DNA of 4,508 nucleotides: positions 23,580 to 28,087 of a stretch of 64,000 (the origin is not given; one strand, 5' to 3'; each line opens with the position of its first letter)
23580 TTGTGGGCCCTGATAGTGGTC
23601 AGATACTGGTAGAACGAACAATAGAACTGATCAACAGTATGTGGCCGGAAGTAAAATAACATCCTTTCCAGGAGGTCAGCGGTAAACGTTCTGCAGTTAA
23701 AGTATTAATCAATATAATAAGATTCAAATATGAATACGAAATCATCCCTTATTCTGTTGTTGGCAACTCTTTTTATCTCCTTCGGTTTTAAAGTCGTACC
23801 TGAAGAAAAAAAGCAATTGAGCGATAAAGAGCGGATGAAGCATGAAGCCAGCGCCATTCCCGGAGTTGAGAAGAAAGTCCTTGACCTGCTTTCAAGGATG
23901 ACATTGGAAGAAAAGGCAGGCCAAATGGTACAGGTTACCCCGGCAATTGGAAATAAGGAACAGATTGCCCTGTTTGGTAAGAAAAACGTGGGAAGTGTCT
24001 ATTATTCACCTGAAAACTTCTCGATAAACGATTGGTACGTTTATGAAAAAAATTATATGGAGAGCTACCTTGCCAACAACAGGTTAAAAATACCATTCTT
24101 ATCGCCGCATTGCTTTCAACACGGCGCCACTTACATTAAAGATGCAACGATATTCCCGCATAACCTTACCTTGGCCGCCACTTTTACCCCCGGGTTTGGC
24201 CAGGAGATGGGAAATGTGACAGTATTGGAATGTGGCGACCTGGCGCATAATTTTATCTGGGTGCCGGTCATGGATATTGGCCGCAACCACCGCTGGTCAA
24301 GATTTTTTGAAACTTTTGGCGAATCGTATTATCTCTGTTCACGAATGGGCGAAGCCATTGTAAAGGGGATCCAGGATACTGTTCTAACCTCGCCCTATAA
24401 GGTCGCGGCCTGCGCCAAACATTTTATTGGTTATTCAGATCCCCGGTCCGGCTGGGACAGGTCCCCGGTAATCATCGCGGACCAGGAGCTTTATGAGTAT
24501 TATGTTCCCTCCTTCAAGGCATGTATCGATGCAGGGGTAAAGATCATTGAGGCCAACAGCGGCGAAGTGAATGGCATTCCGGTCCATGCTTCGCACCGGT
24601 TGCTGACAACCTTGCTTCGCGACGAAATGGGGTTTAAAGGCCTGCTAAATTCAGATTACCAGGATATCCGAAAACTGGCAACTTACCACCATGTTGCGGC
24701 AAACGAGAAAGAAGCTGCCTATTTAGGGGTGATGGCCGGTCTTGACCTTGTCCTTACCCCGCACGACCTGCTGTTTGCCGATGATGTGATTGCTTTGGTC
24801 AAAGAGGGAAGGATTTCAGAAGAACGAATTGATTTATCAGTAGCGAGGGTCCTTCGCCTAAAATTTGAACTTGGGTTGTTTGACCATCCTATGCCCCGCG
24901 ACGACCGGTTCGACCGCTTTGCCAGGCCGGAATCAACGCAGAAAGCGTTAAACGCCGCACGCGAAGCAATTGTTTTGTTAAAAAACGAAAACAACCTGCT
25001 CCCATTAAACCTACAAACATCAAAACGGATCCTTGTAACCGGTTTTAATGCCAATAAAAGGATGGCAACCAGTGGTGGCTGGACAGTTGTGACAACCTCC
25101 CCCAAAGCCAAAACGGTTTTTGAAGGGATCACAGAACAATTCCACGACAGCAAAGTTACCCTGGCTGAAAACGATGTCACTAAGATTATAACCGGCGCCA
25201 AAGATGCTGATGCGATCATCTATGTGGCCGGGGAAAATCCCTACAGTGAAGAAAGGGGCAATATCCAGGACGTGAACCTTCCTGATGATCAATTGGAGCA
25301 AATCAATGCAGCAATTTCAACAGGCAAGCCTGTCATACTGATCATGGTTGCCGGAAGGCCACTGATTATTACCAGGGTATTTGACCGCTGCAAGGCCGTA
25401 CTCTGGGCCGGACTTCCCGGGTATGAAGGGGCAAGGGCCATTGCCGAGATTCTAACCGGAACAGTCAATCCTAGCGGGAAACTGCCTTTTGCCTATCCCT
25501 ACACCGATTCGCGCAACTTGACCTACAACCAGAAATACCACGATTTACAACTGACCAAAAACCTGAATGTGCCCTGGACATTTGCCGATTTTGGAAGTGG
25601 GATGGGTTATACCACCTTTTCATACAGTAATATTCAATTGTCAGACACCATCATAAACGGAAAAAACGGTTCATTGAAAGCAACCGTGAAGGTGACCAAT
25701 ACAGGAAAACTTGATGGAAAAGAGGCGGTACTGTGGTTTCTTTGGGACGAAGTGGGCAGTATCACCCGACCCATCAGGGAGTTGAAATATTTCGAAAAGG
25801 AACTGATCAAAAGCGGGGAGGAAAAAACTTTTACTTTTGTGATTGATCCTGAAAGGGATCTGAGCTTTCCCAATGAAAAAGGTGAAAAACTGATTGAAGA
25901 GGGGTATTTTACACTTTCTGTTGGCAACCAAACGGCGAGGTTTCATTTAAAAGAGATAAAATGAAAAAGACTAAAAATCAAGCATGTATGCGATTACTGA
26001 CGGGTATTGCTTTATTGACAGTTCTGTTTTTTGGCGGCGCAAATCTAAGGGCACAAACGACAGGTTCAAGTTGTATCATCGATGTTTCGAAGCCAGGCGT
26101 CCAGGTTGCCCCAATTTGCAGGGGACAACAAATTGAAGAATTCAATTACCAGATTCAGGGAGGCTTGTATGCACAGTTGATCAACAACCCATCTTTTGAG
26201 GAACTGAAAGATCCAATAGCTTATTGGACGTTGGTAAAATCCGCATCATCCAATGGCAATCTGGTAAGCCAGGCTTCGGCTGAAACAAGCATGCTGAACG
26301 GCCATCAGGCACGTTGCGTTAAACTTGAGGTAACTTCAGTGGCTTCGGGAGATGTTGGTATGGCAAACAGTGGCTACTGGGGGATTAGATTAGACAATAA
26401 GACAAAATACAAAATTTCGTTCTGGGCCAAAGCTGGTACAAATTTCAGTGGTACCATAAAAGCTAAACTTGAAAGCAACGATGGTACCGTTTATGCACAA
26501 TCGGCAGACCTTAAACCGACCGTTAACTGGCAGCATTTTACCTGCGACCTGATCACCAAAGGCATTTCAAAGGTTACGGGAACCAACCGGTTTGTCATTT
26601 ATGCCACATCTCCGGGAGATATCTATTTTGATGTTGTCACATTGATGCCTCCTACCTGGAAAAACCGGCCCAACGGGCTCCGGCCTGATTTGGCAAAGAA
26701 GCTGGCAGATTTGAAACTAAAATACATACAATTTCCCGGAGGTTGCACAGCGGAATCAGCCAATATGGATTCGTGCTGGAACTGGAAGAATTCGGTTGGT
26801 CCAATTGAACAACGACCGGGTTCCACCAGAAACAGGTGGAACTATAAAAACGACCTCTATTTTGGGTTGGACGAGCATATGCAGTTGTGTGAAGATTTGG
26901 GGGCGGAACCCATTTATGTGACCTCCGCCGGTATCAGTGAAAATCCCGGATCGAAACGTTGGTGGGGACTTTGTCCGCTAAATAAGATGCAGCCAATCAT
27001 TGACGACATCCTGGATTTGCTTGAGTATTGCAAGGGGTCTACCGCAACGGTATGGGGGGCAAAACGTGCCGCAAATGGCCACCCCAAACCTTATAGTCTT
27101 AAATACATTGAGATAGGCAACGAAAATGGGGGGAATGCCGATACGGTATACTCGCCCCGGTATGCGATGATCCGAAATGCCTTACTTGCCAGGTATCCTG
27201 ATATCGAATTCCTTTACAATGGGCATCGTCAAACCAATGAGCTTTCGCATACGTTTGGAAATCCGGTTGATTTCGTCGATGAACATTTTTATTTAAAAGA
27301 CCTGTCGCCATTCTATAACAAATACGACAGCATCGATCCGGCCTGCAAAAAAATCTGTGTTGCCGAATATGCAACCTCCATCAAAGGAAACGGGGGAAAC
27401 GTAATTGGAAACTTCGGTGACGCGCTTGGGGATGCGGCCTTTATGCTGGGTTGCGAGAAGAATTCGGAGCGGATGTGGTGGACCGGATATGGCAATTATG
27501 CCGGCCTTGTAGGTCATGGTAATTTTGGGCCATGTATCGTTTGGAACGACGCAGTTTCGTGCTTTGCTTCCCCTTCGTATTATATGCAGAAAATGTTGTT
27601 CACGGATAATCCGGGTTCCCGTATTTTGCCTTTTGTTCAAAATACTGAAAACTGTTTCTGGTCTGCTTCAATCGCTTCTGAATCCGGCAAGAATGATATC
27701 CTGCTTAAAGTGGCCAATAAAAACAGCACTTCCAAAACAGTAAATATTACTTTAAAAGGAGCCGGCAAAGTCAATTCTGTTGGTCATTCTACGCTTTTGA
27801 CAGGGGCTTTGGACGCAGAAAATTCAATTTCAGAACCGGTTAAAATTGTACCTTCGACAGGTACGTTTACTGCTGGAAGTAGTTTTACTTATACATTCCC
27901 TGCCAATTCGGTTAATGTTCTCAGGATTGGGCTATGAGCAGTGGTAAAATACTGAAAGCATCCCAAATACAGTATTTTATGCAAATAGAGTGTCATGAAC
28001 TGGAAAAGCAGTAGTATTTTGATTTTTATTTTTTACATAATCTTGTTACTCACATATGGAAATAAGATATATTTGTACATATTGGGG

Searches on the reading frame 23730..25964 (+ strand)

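Call 16: search_protein_families(library=pfam, proteins=[window:23730-25964:+], max_evalue=0.0001)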
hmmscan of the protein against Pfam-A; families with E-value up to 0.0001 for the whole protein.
window:23730-25964:+ (744 aa): 3 families
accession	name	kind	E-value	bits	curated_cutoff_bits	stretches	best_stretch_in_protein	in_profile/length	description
PF00933.27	Glyco_hydro_3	-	3e-57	194.9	27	1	58-377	1-316/316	Glycosyl hydrolase family 3 N terminal domain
PF01915.27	Glyco_hydro_3_C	-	2.9e-44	151.9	31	1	414-627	1-200/200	Glycosyl hydrolase family 3 C-terminal domain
PF14310.12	Fn3-like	-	8.9e-13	48.6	25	1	666-734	2-70/71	Fibronectin type III-like domain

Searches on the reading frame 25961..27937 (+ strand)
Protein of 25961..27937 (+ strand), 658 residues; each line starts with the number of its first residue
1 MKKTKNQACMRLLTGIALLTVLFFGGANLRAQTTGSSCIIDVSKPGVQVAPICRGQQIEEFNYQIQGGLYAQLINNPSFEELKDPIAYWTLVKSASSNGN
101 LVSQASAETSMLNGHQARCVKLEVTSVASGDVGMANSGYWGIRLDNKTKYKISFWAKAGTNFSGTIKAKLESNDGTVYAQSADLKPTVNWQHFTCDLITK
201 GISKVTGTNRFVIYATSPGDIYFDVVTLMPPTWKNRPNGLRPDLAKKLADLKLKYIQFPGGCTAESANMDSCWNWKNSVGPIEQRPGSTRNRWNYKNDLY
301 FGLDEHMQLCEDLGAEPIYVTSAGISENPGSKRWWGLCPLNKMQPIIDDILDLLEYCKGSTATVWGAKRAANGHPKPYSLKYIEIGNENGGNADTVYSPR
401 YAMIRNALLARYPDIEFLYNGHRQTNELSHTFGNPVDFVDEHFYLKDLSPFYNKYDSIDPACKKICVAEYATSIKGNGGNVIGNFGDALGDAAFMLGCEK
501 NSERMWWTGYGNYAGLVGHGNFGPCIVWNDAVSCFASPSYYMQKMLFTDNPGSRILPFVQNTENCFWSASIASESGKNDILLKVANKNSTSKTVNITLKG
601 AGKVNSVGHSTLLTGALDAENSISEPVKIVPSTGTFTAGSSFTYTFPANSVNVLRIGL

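Call 16: search_protein_families(library=pfam, proteins=[window:25961-27937:+], max_evalue=0.0001)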
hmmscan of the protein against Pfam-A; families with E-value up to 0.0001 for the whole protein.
window:25961-27937:+ (658 aa): 3 families
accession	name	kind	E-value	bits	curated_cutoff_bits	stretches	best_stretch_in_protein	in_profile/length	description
PF22848.2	ASD1_dom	-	1.4e-37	130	22.2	1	247-470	2-238/239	Alpha-L-arabinofuranosidase 1 domain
PF06964.18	Alpha-L-AF_C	-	2.4e-19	70.6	27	1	481-650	17-165/165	Alpha-L-arabinofuranosidase C-terminal domain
PF02018.23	CBM_4_9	-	1.7e-05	25.7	25.9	1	72-196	2-115/136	Carbohydrate binding domain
